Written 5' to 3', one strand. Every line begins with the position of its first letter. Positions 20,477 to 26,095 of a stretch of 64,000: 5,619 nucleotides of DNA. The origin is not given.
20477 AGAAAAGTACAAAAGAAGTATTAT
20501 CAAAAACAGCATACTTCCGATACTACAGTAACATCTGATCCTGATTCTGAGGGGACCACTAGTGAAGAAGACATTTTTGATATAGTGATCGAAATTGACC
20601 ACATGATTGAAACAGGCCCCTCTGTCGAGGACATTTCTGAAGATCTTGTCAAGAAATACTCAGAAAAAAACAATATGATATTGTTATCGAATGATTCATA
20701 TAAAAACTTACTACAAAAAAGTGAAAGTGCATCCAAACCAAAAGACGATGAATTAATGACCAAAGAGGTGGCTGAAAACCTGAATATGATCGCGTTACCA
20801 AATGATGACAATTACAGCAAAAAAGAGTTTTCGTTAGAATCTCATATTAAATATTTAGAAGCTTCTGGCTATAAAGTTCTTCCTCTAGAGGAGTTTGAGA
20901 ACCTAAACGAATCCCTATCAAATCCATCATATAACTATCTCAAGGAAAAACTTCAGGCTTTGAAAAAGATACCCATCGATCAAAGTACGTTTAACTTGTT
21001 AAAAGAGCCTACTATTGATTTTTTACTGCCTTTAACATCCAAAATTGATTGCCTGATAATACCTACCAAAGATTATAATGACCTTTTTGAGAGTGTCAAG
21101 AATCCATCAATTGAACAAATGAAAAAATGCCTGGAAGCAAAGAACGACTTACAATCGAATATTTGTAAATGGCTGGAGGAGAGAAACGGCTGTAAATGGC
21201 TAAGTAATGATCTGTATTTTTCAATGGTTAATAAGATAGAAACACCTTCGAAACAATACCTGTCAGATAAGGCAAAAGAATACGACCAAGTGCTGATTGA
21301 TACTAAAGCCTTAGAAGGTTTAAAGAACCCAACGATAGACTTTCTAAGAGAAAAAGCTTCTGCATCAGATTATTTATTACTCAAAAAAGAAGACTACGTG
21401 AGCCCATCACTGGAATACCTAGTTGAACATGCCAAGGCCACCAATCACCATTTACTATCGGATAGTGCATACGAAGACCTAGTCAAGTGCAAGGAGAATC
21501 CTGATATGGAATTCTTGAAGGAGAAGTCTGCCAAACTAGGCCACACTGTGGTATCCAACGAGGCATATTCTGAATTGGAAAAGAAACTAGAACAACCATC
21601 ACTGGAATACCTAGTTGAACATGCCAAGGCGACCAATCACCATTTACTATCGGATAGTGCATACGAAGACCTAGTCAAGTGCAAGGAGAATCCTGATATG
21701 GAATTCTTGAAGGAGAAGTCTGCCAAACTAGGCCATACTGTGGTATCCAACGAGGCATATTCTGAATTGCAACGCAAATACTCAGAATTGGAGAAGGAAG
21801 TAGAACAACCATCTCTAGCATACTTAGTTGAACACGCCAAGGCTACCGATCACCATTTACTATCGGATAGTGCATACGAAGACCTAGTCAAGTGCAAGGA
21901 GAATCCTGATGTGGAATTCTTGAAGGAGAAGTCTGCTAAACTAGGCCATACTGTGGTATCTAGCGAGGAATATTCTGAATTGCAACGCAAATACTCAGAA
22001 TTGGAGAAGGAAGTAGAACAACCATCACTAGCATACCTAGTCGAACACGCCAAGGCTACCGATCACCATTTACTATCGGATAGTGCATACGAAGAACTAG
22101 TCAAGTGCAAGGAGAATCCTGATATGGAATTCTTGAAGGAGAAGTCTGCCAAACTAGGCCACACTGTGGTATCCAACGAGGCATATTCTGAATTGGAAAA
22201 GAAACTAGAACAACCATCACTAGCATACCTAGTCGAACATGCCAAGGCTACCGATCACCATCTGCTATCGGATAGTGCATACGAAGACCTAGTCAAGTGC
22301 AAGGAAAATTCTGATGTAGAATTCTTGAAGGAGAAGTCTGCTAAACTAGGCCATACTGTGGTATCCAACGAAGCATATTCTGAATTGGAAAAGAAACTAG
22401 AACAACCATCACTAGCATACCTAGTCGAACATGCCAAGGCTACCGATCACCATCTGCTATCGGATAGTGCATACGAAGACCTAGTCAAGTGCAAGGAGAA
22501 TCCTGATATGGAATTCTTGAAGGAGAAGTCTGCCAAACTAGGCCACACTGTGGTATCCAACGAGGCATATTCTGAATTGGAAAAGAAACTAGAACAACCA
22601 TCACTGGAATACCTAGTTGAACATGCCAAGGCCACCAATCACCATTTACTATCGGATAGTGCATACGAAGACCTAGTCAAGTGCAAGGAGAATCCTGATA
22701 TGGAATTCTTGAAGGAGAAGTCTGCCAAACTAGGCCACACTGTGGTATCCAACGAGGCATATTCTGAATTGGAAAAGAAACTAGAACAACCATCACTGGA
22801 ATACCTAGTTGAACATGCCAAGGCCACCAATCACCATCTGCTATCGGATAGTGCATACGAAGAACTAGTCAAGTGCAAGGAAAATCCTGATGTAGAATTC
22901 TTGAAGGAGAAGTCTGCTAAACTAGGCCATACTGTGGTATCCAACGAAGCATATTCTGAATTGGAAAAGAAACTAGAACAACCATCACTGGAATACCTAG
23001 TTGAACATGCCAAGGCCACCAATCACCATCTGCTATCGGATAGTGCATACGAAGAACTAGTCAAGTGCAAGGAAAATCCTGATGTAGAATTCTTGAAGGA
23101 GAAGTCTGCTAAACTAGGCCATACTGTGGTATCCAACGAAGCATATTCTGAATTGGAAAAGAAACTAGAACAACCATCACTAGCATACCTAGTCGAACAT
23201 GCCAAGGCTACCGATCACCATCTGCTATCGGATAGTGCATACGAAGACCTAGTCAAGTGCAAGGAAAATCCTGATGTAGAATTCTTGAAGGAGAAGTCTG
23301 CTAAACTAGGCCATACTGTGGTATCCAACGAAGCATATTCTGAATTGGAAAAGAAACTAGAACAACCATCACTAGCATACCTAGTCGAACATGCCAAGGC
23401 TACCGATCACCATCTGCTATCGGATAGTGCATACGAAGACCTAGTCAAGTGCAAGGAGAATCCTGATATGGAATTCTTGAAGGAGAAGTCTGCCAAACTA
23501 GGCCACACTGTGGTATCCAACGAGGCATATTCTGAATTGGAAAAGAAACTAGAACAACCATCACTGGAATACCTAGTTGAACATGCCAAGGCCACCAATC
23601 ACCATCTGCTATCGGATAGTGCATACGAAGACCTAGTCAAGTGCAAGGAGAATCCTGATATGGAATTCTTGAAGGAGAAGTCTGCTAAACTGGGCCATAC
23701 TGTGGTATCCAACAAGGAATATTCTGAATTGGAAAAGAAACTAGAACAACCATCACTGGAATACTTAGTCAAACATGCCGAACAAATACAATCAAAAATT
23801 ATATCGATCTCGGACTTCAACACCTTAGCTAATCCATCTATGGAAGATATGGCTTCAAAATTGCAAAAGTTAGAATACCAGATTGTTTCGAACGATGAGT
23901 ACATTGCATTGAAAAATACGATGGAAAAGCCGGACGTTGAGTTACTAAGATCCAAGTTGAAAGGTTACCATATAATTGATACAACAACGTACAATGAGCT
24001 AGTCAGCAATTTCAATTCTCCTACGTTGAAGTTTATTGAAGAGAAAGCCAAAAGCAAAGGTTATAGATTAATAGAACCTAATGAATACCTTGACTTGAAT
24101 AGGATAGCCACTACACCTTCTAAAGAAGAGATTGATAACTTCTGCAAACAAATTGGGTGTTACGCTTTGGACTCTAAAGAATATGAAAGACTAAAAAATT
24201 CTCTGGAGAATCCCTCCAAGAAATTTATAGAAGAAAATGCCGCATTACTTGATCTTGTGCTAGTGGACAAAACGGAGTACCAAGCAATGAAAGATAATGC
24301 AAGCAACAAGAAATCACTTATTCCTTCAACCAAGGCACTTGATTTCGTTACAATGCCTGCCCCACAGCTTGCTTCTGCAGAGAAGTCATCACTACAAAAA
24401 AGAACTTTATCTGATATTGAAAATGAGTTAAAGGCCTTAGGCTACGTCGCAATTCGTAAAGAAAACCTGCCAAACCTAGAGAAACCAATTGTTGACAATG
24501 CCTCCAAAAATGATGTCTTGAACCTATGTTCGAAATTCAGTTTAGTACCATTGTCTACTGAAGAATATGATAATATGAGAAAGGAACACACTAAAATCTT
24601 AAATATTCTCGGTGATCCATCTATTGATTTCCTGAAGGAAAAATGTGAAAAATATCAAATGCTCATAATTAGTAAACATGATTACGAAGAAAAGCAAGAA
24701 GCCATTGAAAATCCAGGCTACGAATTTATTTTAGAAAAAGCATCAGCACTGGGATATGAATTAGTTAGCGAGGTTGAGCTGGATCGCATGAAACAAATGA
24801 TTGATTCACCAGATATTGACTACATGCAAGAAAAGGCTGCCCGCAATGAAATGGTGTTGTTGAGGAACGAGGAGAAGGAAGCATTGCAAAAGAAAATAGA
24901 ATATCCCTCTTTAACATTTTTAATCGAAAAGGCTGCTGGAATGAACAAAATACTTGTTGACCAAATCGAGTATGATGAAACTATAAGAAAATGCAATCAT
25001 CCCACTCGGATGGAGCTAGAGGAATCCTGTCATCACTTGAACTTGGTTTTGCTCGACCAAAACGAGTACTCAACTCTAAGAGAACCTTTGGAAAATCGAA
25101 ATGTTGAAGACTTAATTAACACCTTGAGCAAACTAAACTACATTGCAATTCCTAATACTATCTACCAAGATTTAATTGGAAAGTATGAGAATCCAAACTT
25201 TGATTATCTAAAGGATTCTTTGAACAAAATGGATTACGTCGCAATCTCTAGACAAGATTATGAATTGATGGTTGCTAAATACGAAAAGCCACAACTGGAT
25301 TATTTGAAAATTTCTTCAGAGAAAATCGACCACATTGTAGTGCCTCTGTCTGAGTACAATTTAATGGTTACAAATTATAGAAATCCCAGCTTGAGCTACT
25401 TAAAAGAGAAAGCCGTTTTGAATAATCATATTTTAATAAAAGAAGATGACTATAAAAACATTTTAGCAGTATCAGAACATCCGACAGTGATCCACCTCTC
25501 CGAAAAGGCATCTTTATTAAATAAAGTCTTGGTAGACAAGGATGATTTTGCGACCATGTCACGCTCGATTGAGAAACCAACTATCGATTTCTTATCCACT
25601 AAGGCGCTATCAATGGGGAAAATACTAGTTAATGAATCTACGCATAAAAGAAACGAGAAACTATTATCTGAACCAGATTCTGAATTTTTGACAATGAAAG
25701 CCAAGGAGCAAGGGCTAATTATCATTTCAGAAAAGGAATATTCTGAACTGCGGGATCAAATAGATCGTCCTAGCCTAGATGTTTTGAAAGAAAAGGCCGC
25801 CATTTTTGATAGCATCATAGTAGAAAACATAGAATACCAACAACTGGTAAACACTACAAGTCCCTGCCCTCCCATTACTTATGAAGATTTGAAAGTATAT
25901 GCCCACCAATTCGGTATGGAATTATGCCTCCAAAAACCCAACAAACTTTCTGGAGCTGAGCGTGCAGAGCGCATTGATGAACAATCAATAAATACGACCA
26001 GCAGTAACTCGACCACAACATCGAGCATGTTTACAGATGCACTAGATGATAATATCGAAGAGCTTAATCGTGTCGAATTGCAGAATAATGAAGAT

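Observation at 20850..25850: NUM1 combines a homogenised core array with a much longer ancient degenerate array of 32-aa half-units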

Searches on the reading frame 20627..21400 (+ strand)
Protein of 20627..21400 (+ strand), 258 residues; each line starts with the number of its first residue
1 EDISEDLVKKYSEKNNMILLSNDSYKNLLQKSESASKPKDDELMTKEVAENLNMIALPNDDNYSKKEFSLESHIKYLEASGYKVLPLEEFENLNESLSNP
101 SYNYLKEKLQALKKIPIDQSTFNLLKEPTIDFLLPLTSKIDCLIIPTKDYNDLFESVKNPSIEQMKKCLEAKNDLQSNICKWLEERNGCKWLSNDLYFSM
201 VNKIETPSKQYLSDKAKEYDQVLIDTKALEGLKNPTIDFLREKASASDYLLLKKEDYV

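Call 84: search_protein_families(library=pfam, proteins=[window:20627-21400:+], max_evalue=10)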
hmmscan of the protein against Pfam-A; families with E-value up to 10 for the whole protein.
window:20627-21400:+ (258 aa): 1 family
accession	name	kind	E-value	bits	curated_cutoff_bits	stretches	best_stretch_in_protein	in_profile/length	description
PF11977.14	RNase_Zc3h12a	-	0.0048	17.1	23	1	10-70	95-152/154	Zc3h12a-like Ribonuclease NYN domain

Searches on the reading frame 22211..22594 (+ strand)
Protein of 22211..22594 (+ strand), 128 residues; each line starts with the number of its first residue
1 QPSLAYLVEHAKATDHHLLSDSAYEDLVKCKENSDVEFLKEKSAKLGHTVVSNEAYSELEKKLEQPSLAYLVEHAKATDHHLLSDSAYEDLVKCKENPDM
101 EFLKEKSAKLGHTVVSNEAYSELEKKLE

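Call 59: predict_structure(alignment_id=A4)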
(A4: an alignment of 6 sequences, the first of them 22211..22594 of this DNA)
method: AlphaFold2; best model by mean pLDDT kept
length: 128 residues; sequences in the alignment: 6
mean_pLDDT: 82.0   pTM: 0.35
mean pLDDT of the five models: 82.0, 79.1, 75.8, 75.3, 59.5
residues with pLDDT >= 90: 5; 70-90: 115; 50-70: 8; < 50: 0
segments of 3 or more residues with pLDDT < 50: none
pLDDT, mean of each block of 10 residues (from residue 1): 82 82 74 70 78 80 82 88 86 84 86 88 88
secondary structure, 60 per line:
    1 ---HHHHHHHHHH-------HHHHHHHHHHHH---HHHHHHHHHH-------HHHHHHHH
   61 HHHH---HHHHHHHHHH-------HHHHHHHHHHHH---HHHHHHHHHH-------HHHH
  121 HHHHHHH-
elements in order: H4-13 H21-32 H36-45 H53-64 H68-77 H85-96 H100-109 H117-127

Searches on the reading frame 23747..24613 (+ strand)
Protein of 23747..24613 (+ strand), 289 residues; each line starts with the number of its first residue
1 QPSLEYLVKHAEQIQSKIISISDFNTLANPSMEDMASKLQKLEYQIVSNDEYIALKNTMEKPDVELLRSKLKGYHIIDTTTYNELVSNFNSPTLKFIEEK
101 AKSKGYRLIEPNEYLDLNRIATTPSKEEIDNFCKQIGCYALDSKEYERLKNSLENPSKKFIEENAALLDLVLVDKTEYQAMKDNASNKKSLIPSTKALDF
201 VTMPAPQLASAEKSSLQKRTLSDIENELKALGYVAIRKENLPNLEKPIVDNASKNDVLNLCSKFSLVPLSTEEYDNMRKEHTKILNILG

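Call 84: search_protein_families(library=pfam, proteins=[window:23747-24613:+], max_evalue=10)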
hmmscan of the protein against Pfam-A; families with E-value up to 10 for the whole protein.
window:23747-24613:+ (289 aa): 1 family
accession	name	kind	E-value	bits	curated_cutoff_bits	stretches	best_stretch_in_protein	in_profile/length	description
PF13035.11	DUF3896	-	0.16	12.6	25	1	130-155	19-44/61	Protein of unknown function (DUF3896)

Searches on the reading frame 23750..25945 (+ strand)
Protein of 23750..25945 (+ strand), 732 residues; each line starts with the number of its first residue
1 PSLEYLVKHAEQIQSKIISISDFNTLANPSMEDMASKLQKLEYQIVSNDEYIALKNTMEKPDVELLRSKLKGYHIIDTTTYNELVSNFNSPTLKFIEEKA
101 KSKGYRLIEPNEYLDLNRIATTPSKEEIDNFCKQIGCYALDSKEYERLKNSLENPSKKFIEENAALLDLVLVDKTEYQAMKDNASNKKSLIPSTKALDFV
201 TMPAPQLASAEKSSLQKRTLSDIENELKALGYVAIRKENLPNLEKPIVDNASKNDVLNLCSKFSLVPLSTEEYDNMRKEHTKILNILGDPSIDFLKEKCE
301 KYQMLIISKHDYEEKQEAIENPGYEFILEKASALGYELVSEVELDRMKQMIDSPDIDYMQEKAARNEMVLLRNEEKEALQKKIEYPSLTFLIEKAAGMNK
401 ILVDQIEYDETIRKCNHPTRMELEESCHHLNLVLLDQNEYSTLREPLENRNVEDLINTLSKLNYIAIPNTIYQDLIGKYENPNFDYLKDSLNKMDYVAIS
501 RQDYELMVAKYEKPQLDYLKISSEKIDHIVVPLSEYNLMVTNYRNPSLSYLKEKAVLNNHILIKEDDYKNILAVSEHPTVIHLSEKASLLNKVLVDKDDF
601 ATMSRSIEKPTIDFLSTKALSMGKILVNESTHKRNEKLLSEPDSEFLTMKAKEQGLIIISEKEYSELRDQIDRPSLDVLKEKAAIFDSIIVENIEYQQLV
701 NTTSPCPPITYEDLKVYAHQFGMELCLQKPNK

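Call 9: find_homologous_proteins(query=window:23750-25945:+)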
Query window:23750-25945:+: 8000 candidates shared short words with the query, none scored E <= 0.001.
